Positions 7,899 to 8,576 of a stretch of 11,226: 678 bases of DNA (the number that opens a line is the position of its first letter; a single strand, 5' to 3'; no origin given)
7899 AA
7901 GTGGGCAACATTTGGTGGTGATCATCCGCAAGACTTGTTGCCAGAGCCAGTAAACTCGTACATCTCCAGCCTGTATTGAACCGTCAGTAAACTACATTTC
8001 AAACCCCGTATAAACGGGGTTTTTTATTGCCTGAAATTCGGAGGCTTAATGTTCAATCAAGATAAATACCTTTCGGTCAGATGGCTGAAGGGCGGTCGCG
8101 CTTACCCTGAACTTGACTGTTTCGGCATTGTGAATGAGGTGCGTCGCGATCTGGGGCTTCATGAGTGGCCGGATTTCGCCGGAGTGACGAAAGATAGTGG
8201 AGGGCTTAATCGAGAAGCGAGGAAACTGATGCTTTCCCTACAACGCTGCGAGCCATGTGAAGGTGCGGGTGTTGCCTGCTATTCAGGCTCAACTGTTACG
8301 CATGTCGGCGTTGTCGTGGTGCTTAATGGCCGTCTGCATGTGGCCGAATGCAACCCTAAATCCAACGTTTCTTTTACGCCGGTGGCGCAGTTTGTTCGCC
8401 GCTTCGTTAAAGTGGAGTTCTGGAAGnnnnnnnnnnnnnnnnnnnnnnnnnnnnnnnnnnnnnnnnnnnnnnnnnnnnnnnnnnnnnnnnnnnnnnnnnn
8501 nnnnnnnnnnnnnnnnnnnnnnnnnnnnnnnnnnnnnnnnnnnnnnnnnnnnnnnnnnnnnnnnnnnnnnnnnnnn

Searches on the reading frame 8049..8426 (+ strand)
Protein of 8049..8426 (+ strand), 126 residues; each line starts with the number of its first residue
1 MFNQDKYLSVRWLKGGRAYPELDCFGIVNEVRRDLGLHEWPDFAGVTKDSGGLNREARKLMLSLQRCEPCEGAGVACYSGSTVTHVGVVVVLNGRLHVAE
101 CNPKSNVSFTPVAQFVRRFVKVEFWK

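Call 4: search_protein_families(library=pfam, proteins=[window:8049-8426:+], max_evalue=0.1)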
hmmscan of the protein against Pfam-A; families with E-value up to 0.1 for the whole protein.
window:8049-8426:+ (126 aa): 1 family
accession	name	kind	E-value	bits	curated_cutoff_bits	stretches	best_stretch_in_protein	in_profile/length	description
PF05257.22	CHAP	-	0.027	15.4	26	1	23-102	10-81/81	CHAP domain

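Call 5: search_protein_families(library=phrogs, proteins=[window:8049-8426:+], max_evalue=0.01)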
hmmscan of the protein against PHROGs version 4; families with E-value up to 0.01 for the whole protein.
window:8049-8426:+ (126 aa): 1 family
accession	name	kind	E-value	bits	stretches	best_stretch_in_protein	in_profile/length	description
phrog_329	-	tail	5.7e-13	49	1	5-126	543-655/949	minor tail protein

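Call 7: search_protein_families(library=ncbifam, proteins=[window:8049-8426:+], max_evalue=0.1)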
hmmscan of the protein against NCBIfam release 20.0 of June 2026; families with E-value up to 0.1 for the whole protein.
window:8049-8426:+ (126 aa): 0 families

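Call 20: find_related_loci(query=window:8049-8426:+, collection=genome_contigs, flank=4000)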
Query window:8049-8426:+ (126 aa) in genome_contigs; peptide patterns used: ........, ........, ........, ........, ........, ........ (x = any residue, [..] = any of these).
65 stretches matched a pattern; 23 encode a relative of the query (tblastn E <= 1e-3); 22 distinct loci.
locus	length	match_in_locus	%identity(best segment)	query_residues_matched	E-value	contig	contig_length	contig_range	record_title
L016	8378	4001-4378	83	1-126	3e-71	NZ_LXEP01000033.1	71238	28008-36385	Buttiauxella gaviniae ATCC 51604 Sequence00033, whole genome shotgun sequence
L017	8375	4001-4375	82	1-125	4e-70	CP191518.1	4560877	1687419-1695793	Citrobacter sp. OP27 chromosome, complete genome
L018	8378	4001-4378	81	1-126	7e-70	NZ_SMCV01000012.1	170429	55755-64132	Raoultella sp. BIGb0138 Ga0304797_112, whole genome shotgun sequence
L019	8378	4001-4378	80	1-126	2e-68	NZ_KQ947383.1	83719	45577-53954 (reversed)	Entomohabitans teleogrylli strain SCU-B244 scaffold19, whole genome shotgun sequence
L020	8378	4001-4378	80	1-126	3e-68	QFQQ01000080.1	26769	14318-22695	MAG: Citrobacter freundii isolate S2_003_000_R2_13 S2_003_000_R2_scaffold_1577, whole genome shotgun sequence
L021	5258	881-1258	79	1-126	2e-67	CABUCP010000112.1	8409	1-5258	MAG TPA_asm: uncultured Klebsiella sp. isolate MGYG-HGUT-03882 genome assembly, contig: GUT_GENOME247084_112, whole geno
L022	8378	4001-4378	78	1-126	2e-68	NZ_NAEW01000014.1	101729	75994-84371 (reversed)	Citrobacter braakii strain ATCC 51113 CbraakiiATCC_L001_NODE_14_length_101729__21.8629, whole genome shotgun sequence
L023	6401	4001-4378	77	1-126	6e-66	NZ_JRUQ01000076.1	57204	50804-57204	Erwinia typographi strain M043b Contig76, whole genome shotgun sequence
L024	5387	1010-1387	72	1-126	1e-62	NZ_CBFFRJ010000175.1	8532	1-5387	Phytobacter sp. V91 NODE_175_length_8532_cov_50.274157, whole genome shotgun sequence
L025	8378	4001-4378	69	1-126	2e-61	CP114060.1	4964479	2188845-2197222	Rouxiella badensis strain DSM 100043 chromosome, complete genome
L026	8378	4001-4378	71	1-126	2e-61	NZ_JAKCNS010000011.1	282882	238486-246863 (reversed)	Kluyvera intermedia strain INSAq229 Aq229_contig_11, whole genome shotgun sequence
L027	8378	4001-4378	69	1-126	7e-61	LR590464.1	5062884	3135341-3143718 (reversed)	Leclercia adecarboxylata strain NCTC13032 genome assembly, chromosome: 1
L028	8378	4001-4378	69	1-126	4e-60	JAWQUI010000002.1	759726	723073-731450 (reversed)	Pseudomonas lundensis strain I31 NODE_2_length_759726_cov_287.758637, whole genome shotgun sequence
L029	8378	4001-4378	71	1-126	4e-59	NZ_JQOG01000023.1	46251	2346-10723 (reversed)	Pectobacterium odoriferum strain NCPPB 3839 contig_23, whole genome shotgun sequence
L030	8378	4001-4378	68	1-126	1e-59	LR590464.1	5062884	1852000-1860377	Leclercia adecarboxylata strain NCTC13032 genome assembly, chromosome: 1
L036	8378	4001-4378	87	1-126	2e-66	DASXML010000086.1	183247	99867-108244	MAG TPA_asm: Scandinavium sp. isolate SMAG_U5327 k141_475550, whole genome shotgun sequence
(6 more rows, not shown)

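Call 21: find_related_loci(query=window:8049-8426:+, collection=viral_contigs, flank=4000)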
Query window:8049-8426:+ (126 aa) in viral_contigs; peptide patterns used: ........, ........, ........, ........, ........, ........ (x = any residue, [..] = any of these).
600 stretches matched a pattern (row limit reached: there are more); 594 encode a relative of the query (tblastn E <= 1e-3); the best 80 are kept; 80 distinct loci.
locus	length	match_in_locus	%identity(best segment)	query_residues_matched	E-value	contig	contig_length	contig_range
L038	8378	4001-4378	100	1-126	5e-84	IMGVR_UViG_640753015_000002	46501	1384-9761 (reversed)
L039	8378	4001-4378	99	1-126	2e-83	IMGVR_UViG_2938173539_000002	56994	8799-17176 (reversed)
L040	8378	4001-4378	98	1-126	4e-82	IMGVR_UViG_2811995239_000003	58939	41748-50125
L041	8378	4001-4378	98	1-126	1e-81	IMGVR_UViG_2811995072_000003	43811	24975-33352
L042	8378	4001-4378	98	1-126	1e-81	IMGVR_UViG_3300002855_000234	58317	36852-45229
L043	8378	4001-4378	97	1-126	4e-81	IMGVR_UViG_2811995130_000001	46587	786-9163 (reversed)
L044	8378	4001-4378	96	1-126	6e-81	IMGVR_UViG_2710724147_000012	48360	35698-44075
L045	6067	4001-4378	87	1-126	1e-73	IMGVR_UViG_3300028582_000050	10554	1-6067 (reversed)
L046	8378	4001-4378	86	1-126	4e-73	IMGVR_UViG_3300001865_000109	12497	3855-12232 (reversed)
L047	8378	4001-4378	83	1-126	9e-71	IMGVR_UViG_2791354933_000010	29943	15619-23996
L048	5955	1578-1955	83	1-126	1e-70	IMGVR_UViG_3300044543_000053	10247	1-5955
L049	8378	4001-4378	82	1-126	3e-70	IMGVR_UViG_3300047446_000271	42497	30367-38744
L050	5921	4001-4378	80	1-126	6e-70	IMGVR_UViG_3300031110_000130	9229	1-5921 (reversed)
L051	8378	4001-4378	80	1-126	7e-70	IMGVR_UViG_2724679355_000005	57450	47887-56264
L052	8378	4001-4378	81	1-126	2e-69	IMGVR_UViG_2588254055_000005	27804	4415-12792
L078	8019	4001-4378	79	1-126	2e-68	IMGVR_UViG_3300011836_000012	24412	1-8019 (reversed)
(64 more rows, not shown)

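Call 57: search_protein_families(library=pfam, proteins=[L044:3074-3397:+, L044:3414-3932:+, L040:3710-3931:+, L027:3239-3790:+, L029:3692-3988:+, L078:3268-3618:+, L078:3605-3871:-, L036:2531-3301:+, L036:834-1535:-, L036:1779-2444:+], max_evalue=0.01)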
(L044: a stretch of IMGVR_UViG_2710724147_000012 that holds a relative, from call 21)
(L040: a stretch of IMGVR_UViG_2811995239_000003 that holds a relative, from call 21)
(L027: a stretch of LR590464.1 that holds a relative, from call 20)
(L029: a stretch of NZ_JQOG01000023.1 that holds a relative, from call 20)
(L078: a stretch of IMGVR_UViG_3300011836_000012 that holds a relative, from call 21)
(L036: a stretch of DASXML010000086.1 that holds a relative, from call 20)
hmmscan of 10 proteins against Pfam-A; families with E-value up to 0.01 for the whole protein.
L044:3074-3397:+ (108 aa): 0 families

L044:3414-3932:+ (173 aa): 1 family
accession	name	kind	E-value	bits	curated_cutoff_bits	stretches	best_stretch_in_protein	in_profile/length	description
PF22670.1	Gp10_D3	-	0.0081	16.8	27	0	43-71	66-95/122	Baseplate wedge protein gp10 domain 3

L040:3710-3931:+ (74 aa): 0 families

L027:3239-3790:+ (184 aa): 0 families

L029:3692-3988:+ (99 aa): 1 family
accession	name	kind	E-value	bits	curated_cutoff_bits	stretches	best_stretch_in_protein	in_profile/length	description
PF18902.5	DUF5658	-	7.3e-09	36.7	25.2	1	11-91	1-82/82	Domain of unknown function (DUF5658)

L078:3268-3618:+ (117 aa): 0 families

L078:3605-3871:- (89 aa): 1 family
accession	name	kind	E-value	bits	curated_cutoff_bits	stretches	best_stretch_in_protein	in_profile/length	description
PF08980.16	DUF1883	-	1.9e-11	44.1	26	1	1-87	1-88/89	Domain of unknown function (DUF1883)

L036:2531-3301:+ (257 aa): 1 family
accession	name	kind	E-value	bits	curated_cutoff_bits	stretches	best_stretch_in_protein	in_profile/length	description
PF10543.14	ORF6N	-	2e-18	66.9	27.8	1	20-103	3-86/86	ORF6N domain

L036:834-1535:- (234 aa): 6 families
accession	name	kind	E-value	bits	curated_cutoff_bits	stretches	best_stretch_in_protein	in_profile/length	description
PF01381.28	HTH_3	-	3.3e-14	53.1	23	1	16-68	3-55/55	Helix-turn-helix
PF12844.13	HTH_19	-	1.2e-09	38.3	30.2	1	12-74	2-64/64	Helix-turn-helix domain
PF00717.28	Peptidase_S24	-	3.4e-08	33.7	23.3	1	112-196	22-105/116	Peptidase S24-like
PF13560.12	HTH_31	-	4.4e-07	30.5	27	1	21-66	13-59/64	Helix-turn-helix domain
PF13443.12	HTH_26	-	4.5e-05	24.1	22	1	16-66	4-55/63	Cro/C1-type HTH DNA-binding domain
PF07022.19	Phage_CI_repr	-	0.00033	21.4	22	1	19-75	9-64/65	Bacteriophage CI repressor helix-turn-helix domain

L036:1779-2444:+ (222 aa): 1 family
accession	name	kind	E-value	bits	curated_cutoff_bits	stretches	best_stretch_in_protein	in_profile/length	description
PF02498.22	Bro-N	-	3.7e-09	37.5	25.6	1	50-137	9-93/96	BRO family, N-terminal domain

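Call 58: search_protein_families(library=phrogs, proteins=[L044:3074-3397:+, L044:3414-3932:+, L040:3710-3931:+, L027:3239-3790:+, L029:3692-3988:+, L078:3268-3618:+, L078:3605-3871:-], max_evalue=0.001)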
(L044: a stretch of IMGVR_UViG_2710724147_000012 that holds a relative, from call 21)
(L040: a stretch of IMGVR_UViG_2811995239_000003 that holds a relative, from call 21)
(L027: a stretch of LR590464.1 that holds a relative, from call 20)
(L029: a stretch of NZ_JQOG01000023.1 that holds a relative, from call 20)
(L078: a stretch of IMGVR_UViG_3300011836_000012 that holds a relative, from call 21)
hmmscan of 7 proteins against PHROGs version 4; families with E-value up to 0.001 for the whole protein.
L044:3074-3397:+ (108 aa): 2 families
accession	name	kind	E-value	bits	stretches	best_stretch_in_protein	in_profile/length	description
phrog_13472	-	unknown function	2.5e-39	135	1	1-103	1-112/113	-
phrog_10370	-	other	4.7e-18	66.9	1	4-102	5-105/167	lipoprotein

L044:3414-3932:+ (173 aa): 2 families
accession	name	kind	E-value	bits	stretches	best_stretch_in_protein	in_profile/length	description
phrog_7678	-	unknown function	5.6e-33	114.9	1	1-171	1-170/174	-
phrog_8372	-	unknown function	0.00066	20.6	0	1-52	1-55/58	-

L040:3710-3931:+ (74 aa): 0 families

L027:3239-3790:+ (184 aa): 2 families
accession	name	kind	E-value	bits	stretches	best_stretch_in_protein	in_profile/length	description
phrog_36675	-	unknown function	2.5e-20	74.1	1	6-177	7-178/188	-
phrog_35231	-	unknown function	0.00051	20.8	1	6-58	38-86/178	-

L029:3692-3988:+ (99 aa): 1 family
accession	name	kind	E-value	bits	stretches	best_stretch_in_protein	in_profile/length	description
phrog_7761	-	unknown function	4.7e-06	28.3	1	10-94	10-100/108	-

L078:3268-3618:+ (117 aa): 1 family
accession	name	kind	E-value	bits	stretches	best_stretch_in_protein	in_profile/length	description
phrog_21096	-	unknown function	5.1e-06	27.3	1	40-89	1-48/65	-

L078:3605-3871:- (89 aa): 1 family
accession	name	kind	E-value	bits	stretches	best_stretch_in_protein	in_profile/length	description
phrog_9211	-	unknown function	7.4e-13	49.4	1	1-86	11-96/268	-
